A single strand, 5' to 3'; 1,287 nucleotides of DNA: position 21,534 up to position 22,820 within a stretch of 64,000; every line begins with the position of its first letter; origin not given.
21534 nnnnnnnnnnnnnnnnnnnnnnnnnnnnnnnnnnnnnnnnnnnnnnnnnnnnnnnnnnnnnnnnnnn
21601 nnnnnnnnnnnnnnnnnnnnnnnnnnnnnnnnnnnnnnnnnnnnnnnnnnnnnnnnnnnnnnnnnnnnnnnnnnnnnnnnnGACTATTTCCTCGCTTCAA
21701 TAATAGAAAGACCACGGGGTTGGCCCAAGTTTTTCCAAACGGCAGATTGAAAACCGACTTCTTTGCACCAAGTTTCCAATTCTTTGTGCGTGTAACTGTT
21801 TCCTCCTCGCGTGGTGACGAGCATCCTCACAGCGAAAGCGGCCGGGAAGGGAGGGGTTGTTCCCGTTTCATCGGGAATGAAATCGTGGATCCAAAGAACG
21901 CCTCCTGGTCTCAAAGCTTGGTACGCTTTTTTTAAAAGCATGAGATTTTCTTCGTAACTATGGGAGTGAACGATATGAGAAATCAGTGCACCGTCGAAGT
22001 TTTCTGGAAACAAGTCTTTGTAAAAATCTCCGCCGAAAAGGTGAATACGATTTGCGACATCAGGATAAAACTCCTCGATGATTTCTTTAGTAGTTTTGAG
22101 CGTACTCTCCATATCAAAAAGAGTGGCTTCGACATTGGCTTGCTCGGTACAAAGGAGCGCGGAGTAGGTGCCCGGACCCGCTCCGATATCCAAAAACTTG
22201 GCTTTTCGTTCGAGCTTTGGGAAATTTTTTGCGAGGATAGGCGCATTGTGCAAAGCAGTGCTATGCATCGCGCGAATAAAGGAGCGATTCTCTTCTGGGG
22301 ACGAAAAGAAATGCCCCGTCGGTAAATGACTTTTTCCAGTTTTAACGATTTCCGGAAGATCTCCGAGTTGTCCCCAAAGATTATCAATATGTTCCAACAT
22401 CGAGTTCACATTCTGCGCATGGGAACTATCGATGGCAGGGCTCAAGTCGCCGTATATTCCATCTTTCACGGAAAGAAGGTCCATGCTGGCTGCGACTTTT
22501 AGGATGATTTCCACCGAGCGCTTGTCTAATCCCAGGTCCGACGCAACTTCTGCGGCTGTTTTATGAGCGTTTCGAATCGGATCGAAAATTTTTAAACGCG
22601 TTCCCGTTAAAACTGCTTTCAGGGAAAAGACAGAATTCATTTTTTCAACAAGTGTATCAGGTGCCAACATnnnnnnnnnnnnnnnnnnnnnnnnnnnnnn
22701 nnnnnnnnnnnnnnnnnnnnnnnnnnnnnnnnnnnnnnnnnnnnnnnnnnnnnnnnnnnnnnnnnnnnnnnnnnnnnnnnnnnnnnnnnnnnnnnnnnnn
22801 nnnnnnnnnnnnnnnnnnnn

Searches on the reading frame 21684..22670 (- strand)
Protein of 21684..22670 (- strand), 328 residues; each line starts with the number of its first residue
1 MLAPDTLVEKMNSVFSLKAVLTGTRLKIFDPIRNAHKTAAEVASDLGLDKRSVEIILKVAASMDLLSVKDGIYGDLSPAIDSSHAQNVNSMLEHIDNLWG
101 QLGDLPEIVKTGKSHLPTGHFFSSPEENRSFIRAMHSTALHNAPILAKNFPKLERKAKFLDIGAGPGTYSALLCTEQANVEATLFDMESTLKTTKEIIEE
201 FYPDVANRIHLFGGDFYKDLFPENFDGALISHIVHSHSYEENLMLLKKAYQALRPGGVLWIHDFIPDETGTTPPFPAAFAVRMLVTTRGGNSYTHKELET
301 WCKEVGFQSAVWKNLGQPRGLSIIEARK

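Call 3: search_protein_families(library=pfam, proteins=[window:21684-22670:-], max_evalue=1)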
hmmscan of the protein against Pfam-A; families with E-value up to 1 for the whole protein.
window:21684-22670:- (328 aa): 12 families
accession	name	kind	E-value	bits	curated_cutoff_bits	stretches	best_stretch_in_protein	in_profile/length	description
PF00891.24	Methyltransf_2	-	6e-19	68.7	22.3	1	123-308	31-210/210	O-methyltransferase domain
PF13489.12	Methyltransf_23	-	8.1e-10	39.1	27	1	142-308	9-160/164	Methyltransferase domain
PF08242.18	Methyltransf_12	-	2.3e-07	31.9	30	1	160-259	1-98/98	Methyltransferase domain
PF05175.20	MTS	-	3.6e-07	30.4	23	1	145-261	22-138/170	Methyltransferase small domain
PF08100.18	Dimerisation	-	7.7e-07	29.3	25.6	1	4-69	6-73/93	O-methyltransferase dimerisation domain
PF13649.12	Methyltransf_25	-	1.7e-06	29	27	1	160-257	2-97/97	Methyltransferase domain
PF08241.18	Methyltransf_11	-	4.4e-05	24.5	21.2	1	160-261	1-95/95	Methyltransferase domain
PF13847.12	Methyltransf_31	-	5.8e-05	23.2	27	1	155-264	3-112/145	Methyltransferase domain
PF13578.12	Methyltransf_24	-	6.1e-05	24.3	26.3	1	162-264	3-105/105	Methyltransferase domain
PF01234.23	NNMT_PNMT_TEMT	-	0.00073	19.3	25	1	133-179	36-80/261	NNMT/PNMT/TEMT family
PF02353.26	CMAS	-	0.13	12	27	1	152-273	59-176/273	Mycolic acid cyclopropane synthetase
PF00398.26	RrnaAD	-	0.28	10.7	24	1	153-226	28-95/263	Ribosomal RNA adenine dimethylase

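Call 4: search_protein_families(library=ncbifam, proteins=[window:21684-22670:-], max_evalue=1)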
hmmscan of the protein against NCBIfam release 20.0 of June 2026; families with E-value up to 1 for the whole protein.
window:21684-22670:- (328 aa): 15 families
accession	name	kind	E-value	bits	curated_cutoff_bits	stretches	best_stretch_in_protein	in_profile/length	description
TIGR02716.1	C20_methyl_CrtF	equivalog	2.3e-16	59.7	276.1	1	23-268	10-259/306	bacteriochlorophyllide d C-20 methyltransferase BchU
NF053543.1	FlxJ_fam_MTase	equivalog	2.4e-09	36.6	560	1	154-265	176-287/352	FlxJ family methyltransferase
NF043040.1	corrin_prot_MT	hypoth_equivalog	1.1e-06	28.2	180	1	155-268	41-154/216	corrinoid protein-associated methyltransferase CpaM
NF045667.1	MTase_DVU1556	equivalog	3.2e-05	23.5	155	1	152-313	19-166/213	DVU_1556 family methyltransferase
TIGR02072.1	BioC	equivalog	0.00022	21.1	184.95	1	155-312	34-176/244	malonyl-ACP O-methyltransferase BioC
NF007023.0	PRK09489.1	equivalog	0.0053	16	295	1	155-189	196-230/342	16S rRNA (guanine(1207)-N(2))-methyltransferase RsmC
TIGR04543.1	ketoArg_3Met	equivalog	0.0062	15.7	425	1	154-201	148-196/336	2-ketoarginine methyltransferase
NF001241.0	PRK00216.1-2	equivalog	0.015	14.9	327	1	153-265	49-151/231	demethylmenaquinone methyltransferase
TIGR01934.1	MenG_MenH_UbiE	subfamily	0.043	13.1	158.35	1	154-285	38-165/223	ubiquinone/menaquinone biosynthesis methyltransferase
TIGR04371.1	methyltran_NanM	subfamily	0.045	13.3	44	1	145-203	140-197/273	putative sugar O-methyltransferase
TIGR02469.1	CbiT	equivalog_domain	0.066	13.5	78.3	1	153-259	17-118/124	precorrin-6Y C5,15-methyltransferase (decarboxylating) subunit CbiT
NF033789.1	repress_SdpR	subfamily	0.075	13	100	1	17-66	2-51/79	autorepressor SdpR family transcription factor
NF001556.0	PRK00377.1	equivalog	0.085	12.6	238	1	151-226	36-113/198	cobalt-precorrin-6Y C(15)-methyltransferase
NF003070.0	PRK03995.1-1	equivalog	0.12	11.9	352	1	187-238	139-187/237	D-aminoacyl-tRNA deacylase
TIGR01983.1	UbiG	equivalog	0.14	11.4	102.95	1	155-261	49-151/228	bifunctional 2-polyprenyl-6-hydroxyphenol methylase/3-demethylubiquinol 3-O-methyltransferase UbiG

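Call 84: search_solved_structures(query=window:21684-22670:-, max_evalue=0.001, show_alignments=0)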
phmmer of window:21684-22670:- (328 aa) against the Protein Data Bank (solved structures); distinct sequences matched with E-value up to 0.001: 62 (the best 60 are shown).
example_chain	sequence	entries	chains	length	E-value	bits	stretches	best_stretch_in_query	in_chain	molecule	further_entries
4qvg_A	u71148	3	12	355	1.1e-21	80.6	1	20-309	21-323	SibL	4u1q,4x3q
7wdq_A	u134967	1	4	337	4.1e-21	78.7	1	18-308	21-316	SAM-dependent MTHB methyltransferase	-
7wdw_A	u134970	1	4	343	4.3e-21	78.6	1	18-308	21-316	DSYB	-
22ow_A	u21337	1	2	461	1.5e-19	73.6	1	20-321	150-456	Methyltransferase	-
2r3s_A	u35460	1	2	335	5e-17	65.3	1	129-311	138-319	uncharacterized protein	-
8tji_A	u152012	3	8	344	1.2e-15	60.7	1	5-322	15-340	RedM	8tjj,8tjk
7clf_A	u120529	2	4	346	5.3e-15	58.6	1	7-323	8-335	Methyltransferase domain-containing protein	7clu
8h3t_A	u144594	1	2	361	1.2e-14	57.4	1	4-300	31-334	AlpH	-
7ux6_A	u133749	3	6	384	3.4e-12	49.4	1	87-309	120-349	MfnG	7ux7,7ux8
1x19_A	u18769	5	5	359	4.3e-12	49.1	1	22-269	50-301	CrtF-related protein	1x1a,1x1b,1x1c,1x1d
5i2h_A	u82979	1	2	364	6.3e-12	48.5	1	159-302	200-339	O-methyltransferase family 2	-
7owb_A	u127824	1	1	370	2.2e-11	46.7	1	141-295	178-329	Carminomycin 4-O-methyltransferase DnrK,Methyltransferase domain-containing protein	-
6c5b_A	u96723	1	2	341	2.6e-11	46.5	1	12-327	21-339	Methyltransferase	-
7oy1_A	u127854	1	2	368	5.1e-11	45.5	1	132-292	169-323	Carminomycin 4-O-methyltransferase DnrK,Methyltransferase domain-containing protein,Aclaci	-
7phe_A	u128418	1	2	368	9.2e-11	44.7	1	143-292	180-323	Carminomycin 4-O-methyltransferase DnrK,Methyltransferase domain-containing protein,Aclaci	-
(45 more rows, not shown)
